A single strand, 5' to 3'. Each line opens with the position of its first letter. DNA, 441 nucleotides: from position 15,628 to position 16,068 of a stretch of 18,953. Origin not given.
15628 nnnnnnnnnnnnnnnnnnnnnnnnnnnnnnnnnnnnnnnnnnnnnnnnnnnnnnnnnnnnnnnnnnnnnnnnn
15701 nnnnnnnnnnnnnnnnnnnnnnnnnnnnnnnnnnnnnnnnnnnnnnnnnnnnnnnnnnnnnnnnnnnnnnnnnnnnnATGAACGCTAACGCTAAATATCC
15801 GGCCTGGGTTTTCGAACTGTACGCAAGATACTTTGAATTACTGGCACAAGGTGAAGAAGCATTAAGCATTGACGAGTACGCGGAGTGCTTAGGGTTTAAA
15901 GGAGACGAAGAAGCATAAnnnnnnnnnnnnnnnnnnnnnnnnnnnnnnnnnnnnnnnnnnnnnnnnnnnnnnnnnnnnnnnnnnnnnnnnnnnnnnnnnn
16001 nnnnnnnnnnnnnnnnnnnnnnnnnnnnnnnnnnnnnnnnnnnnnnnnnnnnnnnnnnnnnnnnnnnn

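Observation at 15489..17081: Strongly acidic small proteins as candidate DNA mimics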

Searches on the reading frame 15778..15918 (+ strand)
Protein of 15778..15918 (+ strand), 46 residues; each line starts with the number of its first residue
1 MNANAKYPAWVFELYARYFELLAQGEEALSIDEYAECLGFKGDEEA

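Call 11: search_protein_families(library=phrogs, proteins=[window:15778-15918:+], max_evalue=0.01)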
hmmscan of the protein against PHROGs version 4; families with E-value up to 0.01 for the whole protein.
window:15778-15918:+ (46 aa): 3 families
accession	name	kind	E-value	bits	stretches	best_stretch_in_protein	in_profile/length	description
phrog_22232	-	unknown function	1.3e-34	118.7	1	1-46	1-46/46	unknown function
phrog_2061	-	unknown function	2.4e-06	28.7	1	13-39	21-47/54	-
phrog_35040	-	unknown function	0.005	17.6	1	13-38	23-48/205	-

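Call 12: search_protein_families(library=pfam, proteins=[window:15778-15918:+], max_evalue=1)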
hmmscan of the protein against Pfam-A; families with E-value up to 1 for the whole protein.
window:15778-15918:+ (46 aa): 0 families

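Call 70: search_protein_families(library=ncbifam, proteins=[window:15778-15918:+], max_evalue=1)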
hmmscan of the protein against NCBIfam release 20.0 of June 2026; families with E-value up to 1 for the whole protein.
window:15778-15918:+ (46 aa): 1 family
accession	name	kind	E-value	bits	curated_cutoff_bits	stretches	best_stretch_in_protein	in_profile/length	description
NF049849.1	HEXXH_WD0702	equivalog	0.04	13.6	125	1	13-32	147-166/223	WD_0702 family putative metalloprotease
